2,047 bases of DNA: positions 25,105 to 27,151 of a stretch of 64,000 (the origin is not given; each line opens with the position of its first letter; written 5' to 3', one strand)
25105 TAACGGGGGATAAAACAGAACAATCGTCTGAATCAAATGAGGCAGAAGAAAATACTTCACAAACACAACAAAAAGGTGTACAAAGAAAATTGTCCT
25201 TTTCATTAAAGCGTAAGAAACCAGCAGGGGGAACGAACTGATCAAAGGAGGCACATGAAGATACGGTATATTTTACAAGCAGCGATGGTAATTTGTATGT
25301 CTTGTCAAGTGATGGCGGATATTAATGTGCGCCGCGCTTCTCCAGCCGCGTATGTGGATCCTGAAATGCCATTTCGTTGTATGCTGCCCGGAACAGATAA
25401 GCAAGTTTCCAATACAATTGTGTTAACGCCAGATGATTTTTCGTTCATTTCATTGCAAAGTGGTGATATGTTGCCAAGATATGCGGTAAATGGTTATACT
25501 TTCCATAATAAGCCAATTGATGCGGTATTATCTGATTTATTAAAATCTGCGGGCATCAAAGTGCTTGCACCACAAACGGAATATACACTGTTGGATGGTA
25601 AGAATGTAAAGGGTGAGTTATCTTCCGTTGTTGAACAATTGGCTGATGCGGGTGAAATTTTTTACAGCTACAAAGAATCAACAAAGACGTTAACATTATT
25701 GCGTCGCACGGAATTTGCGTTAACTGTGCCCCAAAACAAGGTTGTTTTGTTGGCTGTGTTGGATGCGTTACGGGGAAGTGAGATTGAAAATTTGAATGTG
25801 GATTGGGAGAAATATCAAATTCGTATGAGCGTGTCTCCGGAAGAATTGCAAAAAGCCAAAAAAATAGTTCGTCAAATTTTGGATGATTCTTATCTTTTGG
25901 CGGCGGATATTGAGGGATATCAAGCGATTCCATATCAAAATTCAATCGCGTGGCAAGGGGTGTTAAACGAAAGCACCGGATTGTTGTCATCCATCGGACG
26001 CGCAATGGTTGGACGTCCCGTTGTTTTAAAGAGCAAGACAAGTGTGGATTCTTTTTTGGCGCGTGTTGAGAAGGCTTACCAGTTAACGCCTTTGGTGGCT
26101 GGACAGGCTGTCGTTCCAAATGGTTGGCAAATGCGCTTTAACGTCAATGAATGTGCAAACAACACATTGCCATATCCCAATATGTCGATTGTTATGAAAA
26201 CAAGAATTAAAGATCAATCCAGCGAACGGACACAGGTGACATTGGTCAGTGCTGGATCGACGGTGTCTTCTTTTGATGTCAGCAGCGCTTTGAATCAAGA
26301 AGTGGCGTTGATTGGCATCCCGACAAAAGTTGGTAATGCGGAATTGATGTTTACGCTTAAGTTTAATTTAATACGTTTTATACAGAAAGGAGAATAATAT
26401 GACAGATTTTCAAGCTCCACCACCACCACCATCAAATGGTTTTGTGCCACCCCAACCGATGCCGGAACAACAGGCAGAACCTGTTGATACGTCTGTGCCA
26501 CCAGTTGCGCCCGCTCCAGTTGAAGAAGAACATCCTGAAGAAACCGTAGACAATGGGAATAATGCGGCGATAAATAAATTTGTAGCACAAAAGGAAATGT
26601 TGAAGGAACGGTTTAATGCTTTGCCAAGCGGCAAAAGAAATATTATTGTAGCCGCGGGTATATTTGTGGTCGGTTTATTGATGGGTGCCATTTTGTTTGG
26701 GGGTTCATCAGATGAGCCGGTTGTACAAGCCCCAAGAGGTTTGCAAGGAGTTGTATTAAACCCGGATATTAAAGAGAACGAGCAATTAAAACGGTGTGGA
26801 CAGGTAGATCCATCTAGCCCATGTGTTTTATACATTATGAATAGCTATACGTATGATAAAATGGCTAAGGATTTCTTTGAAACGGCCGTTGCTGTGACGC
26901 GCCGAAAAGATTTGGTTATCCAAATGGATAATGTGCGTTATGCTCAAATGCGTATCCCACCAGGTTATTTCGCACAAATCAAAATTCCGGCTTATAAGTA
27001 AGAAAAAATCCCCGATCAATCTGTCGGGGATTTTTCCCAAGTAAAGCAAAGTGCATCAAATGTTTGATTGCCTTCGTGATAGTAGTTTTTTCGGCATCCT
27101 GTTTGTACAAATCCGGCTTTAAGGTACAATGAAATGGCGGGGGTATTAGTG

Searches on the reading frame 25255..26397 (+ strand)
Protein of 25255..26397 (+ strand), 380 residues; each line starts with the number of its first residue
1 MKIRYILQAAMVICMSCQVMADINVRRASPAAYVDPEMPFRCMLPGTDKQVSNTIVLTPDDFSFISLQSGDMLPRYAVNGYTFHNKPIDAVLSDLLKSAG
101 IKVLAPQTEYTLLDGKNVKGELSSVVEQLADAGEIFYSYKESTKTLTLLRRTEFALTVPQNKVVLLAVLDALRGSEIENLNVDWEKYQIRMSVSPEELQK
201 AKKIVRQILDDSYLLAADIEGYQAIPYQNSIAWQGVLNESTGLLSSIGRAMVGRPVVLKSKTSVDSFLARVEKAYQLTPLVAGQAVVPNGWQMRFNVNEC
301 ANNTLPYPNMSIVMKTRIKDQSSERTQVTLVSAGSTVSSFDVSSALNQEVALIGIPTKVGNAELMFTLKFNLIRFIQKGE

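Call 6: search_protein_families(library=pfam, proteins=[window:25255-26397:+], max_evalue=0.01)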
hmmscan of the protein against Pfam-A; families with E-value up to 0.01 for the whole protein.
window:25255-26397:+ (380 aa): 0 families

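Call 48: search_solved_structures(query=A6, max_evalue=10, show_alignments=1)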
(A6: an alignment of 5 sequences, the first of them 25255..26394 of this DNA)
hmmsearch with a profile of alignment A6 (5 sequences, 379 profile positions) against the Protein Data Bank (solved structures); distinct sequences matched with E-value up to 10: 6.
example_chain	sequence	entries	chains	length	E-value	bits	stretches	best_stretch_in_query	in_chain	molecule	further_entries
7vd5_Q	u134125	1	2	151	0.96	11.6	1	219-285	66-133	Extrinsic protein in photosystem II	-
6j3y_Q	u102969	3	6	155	1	11.5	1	219-285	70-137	Extrinsic protein in photosystem II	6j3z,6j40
2qeu_A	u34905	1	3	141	1.2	11.2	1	119-178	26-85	Putative carboxymuconolactone decarboxylase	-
8j5k_Q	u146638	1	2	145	1.3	11.1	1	220-285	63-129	PsbQ'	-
4dyl_A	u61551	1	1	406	2.4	10.3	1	109-173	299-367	Tyrosine-protein kinase Fes/Fps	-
8x2t_A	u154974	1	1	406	2.4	10.3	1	109-173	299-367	Tyrosine-protein kinase Fes/Fps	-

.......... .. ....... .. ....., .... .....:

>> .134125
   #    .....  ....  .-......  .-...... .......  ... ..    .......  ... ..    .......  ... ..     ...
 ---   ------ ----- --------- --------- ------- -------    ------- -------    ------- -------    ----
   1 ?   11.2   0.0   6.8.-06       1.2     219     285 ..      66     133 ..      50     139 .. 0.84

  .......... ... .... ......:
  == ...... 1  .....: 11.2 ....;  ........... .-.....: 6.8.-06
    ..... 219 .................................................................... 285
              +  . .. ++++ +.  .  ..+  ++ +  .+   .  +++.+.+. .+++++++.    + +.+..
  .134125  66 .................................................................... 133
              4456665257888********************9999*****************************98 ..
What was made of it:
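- On Secretin (PF00263), for the 380-aa neighbour: PDB profile searches were empty (call 48).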

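Call 68: list_cluster_members(proteins=[window:25255-26394:+, L001:18668-19828:+, L004:18526-19662:+, L005:16553-17692:+, L011:16702-17910:+, L013:17330-18565:+, L016:8066-9217:+])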
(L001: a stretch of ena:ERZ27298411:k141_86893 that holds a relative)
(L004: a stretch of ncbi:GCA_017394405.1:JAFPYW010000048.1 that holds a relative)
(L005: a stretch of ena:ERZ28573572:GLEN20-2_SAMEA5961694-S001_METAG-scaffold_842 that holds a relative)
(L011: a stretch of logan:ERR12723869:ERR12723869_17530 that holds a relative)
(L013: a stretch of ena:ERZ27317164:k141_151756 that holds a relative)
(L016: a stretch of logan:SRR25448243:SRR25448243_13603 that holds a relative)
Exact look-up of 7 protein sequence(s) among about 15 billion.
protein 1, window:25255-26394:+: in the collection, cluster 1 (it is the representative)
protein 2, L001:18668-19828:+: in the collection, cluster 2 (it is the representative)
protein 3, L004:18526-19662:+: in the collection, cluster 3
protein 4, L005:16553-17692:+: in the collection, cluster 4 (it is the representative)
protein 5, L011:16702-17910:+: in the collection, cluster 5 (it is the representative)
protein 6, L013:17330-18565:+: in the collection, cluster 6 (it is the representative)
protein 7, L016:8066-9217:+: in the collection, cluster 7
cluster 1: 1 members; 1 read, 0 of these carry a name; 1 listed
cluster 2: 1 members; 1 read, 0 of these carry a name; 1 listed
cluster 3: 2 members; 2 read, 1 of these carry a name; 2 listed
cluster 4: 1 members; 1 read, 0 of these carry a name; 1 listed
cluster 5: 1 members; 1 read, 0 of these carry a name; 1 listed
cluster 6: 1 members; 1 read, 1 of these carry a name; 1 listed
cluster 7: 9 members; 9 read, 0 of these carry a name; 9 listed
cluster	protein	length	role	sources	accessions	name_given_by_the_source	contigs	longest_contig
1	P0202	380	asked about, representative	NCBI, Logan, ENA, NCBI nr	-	-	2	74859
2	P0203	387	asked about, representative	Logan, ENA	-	-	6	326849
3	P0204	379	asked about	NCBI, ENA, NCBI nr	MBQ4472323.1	MAG: hypothetical protein II942_03685 [Alphaproteobacteria bacterium] | hypothetical protein [Alphaproteobacteria bacterium]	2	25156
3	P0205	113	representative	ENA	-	-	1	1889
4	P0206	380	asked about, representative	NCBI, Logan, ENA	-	-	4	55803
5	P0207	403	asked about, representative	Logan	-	-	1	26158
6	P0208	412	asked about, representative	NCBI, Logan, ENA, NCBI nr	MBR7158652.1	MAG: hypothetical protein IKD08_03100 [Alphaproteobacteria bacterium] | hypothetical protein [Alphaproteobacteria bacterium]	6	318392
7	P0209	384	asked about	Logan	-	-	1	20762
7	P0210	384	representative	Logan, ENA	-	-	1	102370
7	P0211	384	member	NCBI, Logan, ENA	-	-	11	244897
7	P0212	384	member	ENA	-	-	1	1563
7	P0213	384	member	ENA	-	-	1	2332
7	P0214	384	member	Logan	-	-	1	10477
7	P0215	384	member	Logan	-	-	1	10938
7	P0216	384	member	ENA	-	-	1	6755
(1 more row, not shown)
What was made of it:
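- Tried and rejected: I solved this by registering the orthologs through an exact cluster look-up (call 68).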

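Call 78: predict_structure(alignment_id=A9)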
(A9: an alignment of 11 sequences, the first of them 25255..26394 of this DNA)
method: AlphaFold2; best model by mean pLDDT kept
length: 380 residues; sequences in the alignment: 11
mean_pLDDT: 78.9   pTM: 0.69
mean pLDDT of the five models: 78.9, 75.8, 75.5, 74.8, 68.7
residues with pLDDT >= 90: 107; 70-90: 195; 50-70: 39; < 50: 39
segments of 3 or more residues with pLDDT < 50: 1-5, 7-34, 45-48
pLDDT, mean of each block of 10 residues (from residue 1): 46 34 33 47 54 72 85 86 93 92 88 91 92 92 93 91 83 84 89 92 87 81 85 86 84 84 86 90 80 80 71 81 75 77 69 82 87 73
secondary structure, 60 per line:
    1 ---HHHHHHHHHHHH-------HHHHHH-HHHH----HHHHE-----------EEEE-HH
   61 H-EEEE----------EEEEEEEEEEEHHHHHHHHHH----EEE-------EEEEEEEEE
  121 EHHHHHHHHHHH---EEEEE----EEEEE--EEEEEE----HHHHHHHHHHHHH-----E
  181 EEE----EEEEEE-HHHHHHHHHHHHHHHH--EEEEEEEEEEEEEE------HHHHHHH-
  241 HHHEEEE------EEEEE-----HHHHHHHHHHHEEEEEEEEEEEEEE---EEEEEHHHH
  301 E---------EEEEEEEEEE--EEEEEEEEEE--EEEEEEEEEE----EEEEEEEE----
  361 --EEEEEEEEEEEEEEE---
elements in order: H4-15 H23-28 H30-33 H38-41 E54-57 E63-66 E77-87 H88-97 E102-104 E112-121 H122-132 E136-140 E145-149 E152-157 H162-174 E180-183 E188-193 H195-210 E213-226 H233-239 E244-247 E254-258 H264-274 E275-288 E292-296 H297-300 E311-320 E323-332 E335-344 E349-356 E363-377
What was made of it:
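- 25255..26397 (+): Small secretin-like outer-membrane protein (380 aa, with a signal peptide). The AlphaFold model has pLDDT 78.9 and pTM 0.69 (call 78).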

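Call 80: fold_search(model_id=the predicted structure, library=pdb)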
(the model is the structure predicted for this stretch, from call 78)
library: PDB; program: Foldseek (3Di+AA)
matches with E <= 10: 1071; with E <= 0.001: 15
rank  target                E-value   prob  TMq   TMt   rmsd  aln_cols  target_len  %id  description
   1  9u5s_A                4.5e-10  1.00  0.31  0.26  22.9       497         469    9  The structure of the BfpBG complex in the T4bP system (released 2025-11-05)
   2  6w6m_A                2.0e-06  1.00  0.19  0.18  28.7       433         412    8  Single particle cryoEM structure of V. cholerae Type IV competence pilus secretin PilQ (released 2020-10-14)
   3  6q15_B                2.3e-06  0.99  0.18  0.14  40.7       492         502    6  Structure of the Salmonella SPI-1 injectisome needle complex (released 2019-10-23)
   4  6i1x_A                3.9e-06  0.99  0.17  0.14  22.6       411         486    9  Aeromonas hydrophila ExeD (released 2019-04-10)
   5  6q15_A                6.1e-06  0.99  0.19  0.15  42.3       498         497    7  Structure of the Salmonella SPI-1 injectisome needle complex (released 2019-10-23)
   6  8co1_A1               6.1e-06  0.98  0.18  0.12  29.2       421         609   10  Type II Secretion System (released 2024-04-10)
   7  6dv3_A                2.0e-05  0.77  0.15  0.12  29.4       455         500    7  Structure of the Salmonella SPI-1 type III secretion injectisome secretin InvG in the open gate state (released 2018-10-03)
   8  5tcr_A                3.9e-05  0.97  0.17  0.14  36.7       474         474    6  Atomic model of the Salmonella SPI-1 type III secretion injectisome basal body proteins InvG, PrgH, and PrgK (released 2016-12-21)
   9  6hcg_A                4.6e-05  0.91  0.18  0.13  26.0       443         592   10  Klebsiella pneumoniae type II secretion system outer membrane complex. PulD, PulS and PulC HR domain. (released 2019-11-27)
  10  7ofh_A                8.8e-05  0.97  0.16  0.23  16.5       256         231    9  CryoEM structure of the outer membrane secretin pore pIV from the f1 filamentous bacteriophage. (released 2021-11-03)
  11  6ve2_A                1.4e-04  0.89  0.14  0.16  26.2       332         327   12  Tetradecameric PilQ bound by TsaP heptamer from Pseudomonas aeruginosa (released 2020-12-23)
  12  6dv6_A                1.7e-04  0.57  0.15  0.16  25.4       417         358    6  Structure of the Salmonella SPI-1 type III secretion injectisome secretin InvG (residues 176-end) in the open gate sta (released 2018-10-03)
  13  6ve4_A                2.0e-04  0.80  0.15  0.17  22.9       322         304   10  Pentadecameric PilQ from Pseudomonas aeruginosa (released 2020-12-23)
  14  5tcq_A                5.7e-04  0.80  0.16  0.18  22.0       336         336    7  Near-atomic resolution cryo-EM structure of the Salmonella SPI-1 type III secretion injectisome secretin InvG (released 2016-12-21)
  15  3ezj_G                7.5e-04  0.97  0.16  0.26  12.7       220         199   10  Crystal structure of the N-terminal domain of the secretin GspD from ETEC determined with the assistance of a nanobody (released 2009-02-17)
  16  5ngi_A                1.1e-03  0.97  0.15  0.25  13.3       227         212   14  Structure of XcpQN012 (released 2018-01-24)
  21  3gr5                  2.0e-03  1.00  0.19  0.42  10.9       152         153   13  Periplasmic domain of the outer membrane secretin EscC from enteropathogenic E.coli (EPEC) (released 2009-05-19)
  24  3ezj_A                2.1e-03  0.91  0.15  0.25  13.0       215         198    9  Crystal structure of the N-terminal domain of the secretin GspD from ETEC determined with the assistance of a nanobody (released 2009-02-17)
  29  5ngi_B                3.5e-03  0.93  0.16  0.26  13.5       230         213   12  Structure of XcpQN012 (released 2018-01-24)
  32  3ezj_C                4.1e-03  0.91  0.16  0.27  13.1       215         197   11  Crystal structure of the N-terminal domain of the secretin GspD from ETEC determined with the assistance of a nanobody (released 2009-02-17)
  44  4ar0_MODEL_1_A        5.0e-02  1.00  0.17  0.46  10.2       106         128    9  N0 domain of Neisseria meningitidis Pilus assembly protein PilQ (released 2012-10-17)
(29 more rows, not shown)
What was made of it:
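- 25255..26397 (+): Foldseek against the PDB gives BfpB at E=4.5e-10, followed by PilQ, InvG, ExeD/GspD/PulD and pIV, with separate hits to N0-N1 structures and to secretin cores (call 80).
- The secretin assignment rests on a model built from an 11-sequence alignment, and the global TM-scores are low (0.15-0.31), as expected for a multi-domain monomer model (call 80).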

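Call 90: search_protein_families(library=ncbifam, proteins=[window:25255-26394:+], max_evalue=0.5)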
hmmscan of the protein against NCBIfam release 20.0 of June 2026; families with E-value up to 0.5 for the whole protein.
window:25255-26394:+ (380 aa): 0 families

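Call 91: fold_search(model_id=the predicted structure, library=viral)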
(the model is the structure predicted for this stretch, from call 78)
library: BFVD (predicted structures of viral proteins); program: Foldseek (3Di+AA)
matches with E <= 10: 992; with E <= 0.001: 2
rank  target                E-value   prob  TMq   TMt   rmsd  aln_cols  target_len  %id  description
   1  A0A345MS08            4.6e-09  1.00  0.19  0.18  26.4       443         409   10  (no name in the UniProt tables at hand)
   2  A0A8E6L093            1.0e-04  0.97  0.19  0.09  21.7       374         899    8  (no name in the UniProt tables at hand)
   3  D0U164                2.4e-03  0.94  0.17  0.21  25.0       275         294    8  IV (Fragment) [Enterobacteria phage f1]
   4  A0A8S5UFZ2            5.2e-03  0.10  0.08  0.08  20.5       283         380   10  Beta clamp protein [Myoviridae sp. ctshb19]
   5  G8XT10                5.8e-03  0.38  0.11  0.09  15.3       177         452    8  Protein UL112 [Saimiriine betaherpesvirus 4]
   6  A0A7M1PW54            7.7e-03  0.13  0.09  0.12  17.1       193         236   12  (no name in the UniProt tables at hand)
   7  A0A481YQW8            1.5e-02  0.08  0.09  0.04  18.4       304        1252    8  Early transcription factor large subunit-like protein [Marseillevirus LCMAC101]
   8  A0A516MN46            1.6e-02  0.30  0.18  0.14  24.3       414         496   10  (no name in the UniProt tables at hand)
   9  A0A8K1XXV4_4          1.7e-02  0.23  0.11  0.05  17.4       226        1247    7  (no name in the UniProt tables at hand)
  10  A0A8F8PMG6            1.8e-02  0.57  0.16  0.30  10.8       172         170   10  Uncharacterized protein [Clandestinovirus]
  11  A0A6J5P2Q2            2.2e-02  0.12  0.14  0.12  19.8       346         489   11  Uncharacterized protein [uncultured Caudovirales phage]
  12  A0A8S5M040            2.3e-02  0.30  0.17  0.13  24.2       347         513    6  Uncharacterized protein [Siphoviridae sp. ctqw35]
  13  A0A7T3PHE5            2.3e-02  0.14  0.11  0.17  16.9       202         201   10  (no name in the UniProt tables at hand)
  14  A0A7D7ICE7            3.8e-02  0.16  0.17  0.14  29.3       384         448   10  (no name in the UniProt tables at hand)
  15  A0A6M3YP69            3.8e-02  0.08  0.09  0.12  17.1       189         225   13  Capsid protein [Cressdnaviricota sp.]
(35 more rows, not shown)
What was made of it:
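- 25255..26397 (+): Phage f1 pIV appears in the viral library (call 91).
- On Secretin (PF00263), for the 380-aa neighbour: Phage f1 pIV is hit in the viral library (call 91).
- Closest known: Secretins. Same: The 380-aa neighbour matches both the N0/N1 domains and the secretin core by fold (calls 80, 91).
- The secretin fold of the 380-aa gene: calls 78, 80 and 91.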

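Call 93: find_related_loci(query=A9, collection=metagenome_contigs, flank=10000)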
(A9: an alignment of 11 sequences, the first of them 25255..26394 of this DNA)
Query A9 (380 aa) in metagenome_contigs; peptide patterns used: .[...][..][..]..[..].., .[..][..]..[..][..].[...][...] (x = any residue, [..] = any of these).
600 stretches matched a pattern (row limit reached: there are more); 18 encode a relative of the query (tblastn E <= 1e-3); 18 distinct loci.
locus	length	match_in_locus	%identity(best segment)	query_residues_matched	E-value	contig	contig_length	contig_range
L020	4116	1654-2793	78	1-380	0e+0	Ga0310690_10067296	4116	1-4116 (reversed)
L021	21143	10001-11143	80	1-380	0e+0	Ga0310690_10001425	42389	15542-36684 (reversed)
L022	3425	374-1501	61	4-380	4e-164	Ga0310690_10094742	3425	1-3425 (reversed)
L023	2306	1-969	66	57-380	1e-160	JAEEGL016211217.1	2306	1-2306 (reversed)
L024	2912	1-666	68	159-380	2e-107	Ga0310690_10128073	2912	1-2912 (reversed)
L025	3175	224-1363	44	1-378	6e-100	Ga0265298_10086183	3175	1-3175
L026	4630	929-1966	44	33-378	1e-91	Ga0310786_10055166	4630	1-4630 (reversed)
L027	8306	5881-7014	34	6-378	6e-72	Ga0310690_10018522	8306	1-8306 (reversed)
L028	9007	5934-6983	36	37-380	1e-69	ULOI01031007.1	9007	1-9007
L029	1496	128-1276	34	1-378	6e-73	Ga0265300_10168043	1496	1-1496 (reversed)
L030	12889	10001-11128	34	6-378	5e-69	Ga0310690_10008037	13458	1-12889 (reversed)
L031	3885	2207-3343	34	1-378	1e-66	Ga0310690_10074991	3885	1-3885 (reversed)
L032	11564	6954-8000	34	37-380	2e-64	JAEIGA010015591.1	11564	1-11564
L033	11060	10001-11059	34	2-352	1e-63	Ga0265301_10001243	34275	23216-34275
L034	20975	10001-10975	25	37-358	1e-33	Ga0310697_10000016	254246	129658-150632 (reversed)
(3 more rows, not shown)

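Call 98: search_protein_families(library=pfam, proteins=[L034:4097-6091:+, L034:6483-8267:-, L034:8264-8959:-, L034:9000-9380:-, L034:9779-11128:+, L034:11140-12396:+, L034:12389-13030:+, L034:13033-13743:+, L034:14077-15198:-, L030:2057-4192:+], max_evalue=0.01)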
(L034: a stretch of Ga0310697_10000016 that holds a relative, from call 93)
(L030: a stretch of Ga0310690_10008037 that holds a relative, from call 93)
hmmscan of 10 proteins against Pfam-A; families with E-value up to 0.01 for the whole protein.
L034:4097-6091:+ (664 aa): 10 families
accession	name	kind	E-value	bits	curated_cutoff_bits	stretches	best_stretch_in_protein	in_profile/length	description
PF17757.6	UvrB_inter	-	9.3e-33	112.7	22.9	1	163-252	2-91/91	UvrB interaction domain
PF12344.14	UvrB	-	1.9e-22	79.2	27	1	552-593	1-42/43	Ultra-violet resistance protein B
PF00271.37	Helicase_C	-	1.4e-20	74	23.5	1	436-545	7-109/110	Helicase conserved C-terminal domain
PF04851.21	ResIII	-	5.2e-11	43.2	22.5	1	19-103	7-92/164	Type III restriction enzyme, res subunit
PF00270.35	DEAD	-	5.8e-07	29.8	26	1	20-88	4-73/167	DEAD/DEAH box helicase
PF02151.25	UVR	-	1e-06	28.7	21.5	1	625-658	2-35/36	UvrB/uvrC motif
PF13604.12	AAA_30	-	0.00014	22.1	27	0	31-79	14-65/191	AAA domain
PF00225.29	Kinesin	-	0.00043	19.8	29.3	0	25-103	64-138/327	Kinesin motor domain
PF13191.12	AAA_16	-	0.0019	19.1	32.6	0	22-68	10-57/167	AAA ATPase domain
PF13401.12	AAA_22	-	0.0034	18.1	27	0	34-147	4-95/130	AAA domain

L034:6483-8267:- (594 aa): 4 families
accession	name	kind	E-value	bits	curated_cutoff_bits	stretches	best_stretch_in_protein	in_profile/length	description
PF00834.25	Ribul_P_3_epim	-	3.5e-43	147.7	21.1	1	387-578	4-197/198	Ribulose-phosphate 3 epimerase family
PF14450.12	FtsA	-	1.1e-10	42.4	31.8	1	190-327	2-108/127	Cell division protein FtsA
PF11104.14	PilM_2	-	0.00068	19.1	27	0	185-324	179-300/340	Type IV pilus assembly protein PilM;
PF06723.19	MreB_Mbl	-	0.00072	18.9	27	1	189-328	148-303/327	MreB/Mbl protein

L034:8264-8959:- (231 aa): 2 families
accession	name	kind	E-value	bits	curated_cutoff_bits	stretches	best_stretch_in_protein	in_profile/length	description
PF03799.20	FtsQ_DivIB_C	-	6.2e-10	40.4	21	1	111-220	1-114/114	Cell division protein FtsQ/DivIB, C-terminal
PF08478.15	POTRA_1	-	3.2e-05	24.6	23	1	41-106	3-68/69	POTRA domain, FtsQ-type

L034:9000-9380:- (126 aa): 0 families

L034:9779-11128:+ (449 aa): 0 families

L034:11140-12396:+ (418 aa): 2 families
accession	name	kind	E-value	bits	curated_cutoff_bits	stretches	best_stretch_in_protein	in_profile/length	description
PF02687.27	FtsX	-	3.5e-16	59.8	25.5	1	278-411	2-120/120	FtsX-like permease C-terminal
PF12704.14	MacB_PCD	-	1.5e-13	51.9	27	1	27-247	1-206/207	MacB-like periplasmic core domain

L034:12389-13030:+ (213 aa): 1 family
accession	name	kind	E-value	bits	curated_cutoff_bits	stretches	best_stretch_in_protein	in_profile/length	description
PF18984.5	DUF5717_N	-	0.0024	16.2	25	1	95-151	594-651/875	Family of unknown function (DUF5717)N-terminal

L034:13033-13743:+ (236 aa): 10 families
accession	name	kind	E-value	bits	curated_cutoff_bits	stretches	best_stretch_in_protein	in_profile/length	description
PF00005.33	ABC_tran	-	6.5e-34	117.9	25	1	41-185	5-136/137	ABC transporter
PF13304.12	AAA_21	-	7.2e-07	30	27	1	49-84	1-39/304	AAA domain, putative AbiEii toxin, Type IV TA system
PF02463.25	SMC_N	-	1.5e-05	25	40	1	49-231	26-212/220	RecF/RecN/SMC N terminal domain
PF13191.12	AAA_16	-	0.00051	21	32.6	1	46-204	23-124/167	AAA ATPase domain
PF05729.18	NACHT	-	0.0018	18.6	26.7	0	49-66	2-19/167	NACHT domain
PF13166.12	AAA_13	-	0.0019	17.4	36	0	174-226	525-579/713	AAA domain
PF13555.12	AAA_29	-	0.003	17.7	27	1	47-65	23-40/61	P-loop containing region of AAA domain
PF13476.12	AAA_23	-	0.0047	18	27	1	47-68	19-40/201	AAA domain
PF13175.12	AAA_15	-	0.0047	17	32.1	0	174-216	327-369/374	AAA ATPase domain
PF13401.12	AAA_22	-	0.007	17.1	27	0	48-69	6-27/130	AAA domain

L034:14077-15198:- (373 aa): 0 families

L030:2057-4192:+ (711 aa): 0 families
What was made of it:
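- Tried and rejected: They lie among FtsA, FtsQ and Lol-like genes and were uninformative (call 98).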

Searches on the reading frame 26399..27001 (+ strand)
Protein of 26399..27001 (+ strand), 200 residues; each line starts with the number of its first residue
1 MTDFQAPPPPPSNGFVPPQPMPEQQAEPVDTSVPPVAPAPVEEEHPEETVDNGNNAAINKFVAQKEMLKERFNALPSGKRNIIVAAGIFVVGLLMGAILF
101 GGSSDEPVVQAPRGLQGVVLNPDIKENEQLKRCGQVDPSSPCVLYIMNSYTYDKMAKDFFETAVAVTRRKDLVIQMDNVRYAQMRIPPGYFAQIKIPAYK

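Call 17: search_protein_families(library=pfam, proteins=[window:26399-27001:+], max_evalue=0.001)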
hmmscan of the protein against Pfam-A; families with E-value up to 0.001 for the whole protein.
window:26399-27001:+ (200 aa): 0 families

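Call 49: search_solved_structures(query=A7, max_evalue=10)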
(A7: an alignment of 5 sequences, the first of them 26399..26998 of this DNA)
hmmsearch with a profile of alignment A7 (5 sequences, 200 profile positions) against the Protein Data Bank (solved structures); distinct sequences matched with E-value up to 10: 4.
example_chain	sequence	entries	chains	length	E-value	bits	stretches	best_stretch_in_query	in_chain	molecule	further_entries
2kog_A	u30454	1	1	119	0.23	14.8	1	7-96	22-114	Vesicle-associated membrane protein 2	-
4afx_A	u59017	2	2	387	0.27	14.6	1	16-117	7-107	PROTEIN Z DEPENDENT PROTEASE INHIBITOR | PROTEIN Z-DEPENDENT PROTEASE INHIBITOR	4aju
3h5c_A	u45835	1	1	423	0.34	14.3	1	16-117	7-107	Protein Z-dependent protease inhibitor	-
6yw5_BB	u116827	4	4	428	6.6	10.1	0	3-83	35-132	Mito ribosomal protein S2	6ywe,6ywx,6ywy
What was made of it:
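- Tried and rejected: The 380-aa and 200-aa partners had no credible hits (calls 48, 49).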

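Call 90: search_protein_families(library=ncbifam, proteins=[window:26399-26998:+], max_evalue=0.5)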
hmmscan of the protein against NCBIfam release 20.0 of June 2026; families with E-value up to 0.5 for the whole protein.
window:26399-26998:+ (200 aa): 1 family
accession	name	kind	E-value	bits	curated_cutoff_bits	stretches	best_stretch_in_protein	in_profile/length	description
NF040810.1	BenC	equivalog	0.12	11.6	430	1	126-198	72-146/333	benzoate 1,2-dioxygenase electron transfer component BenC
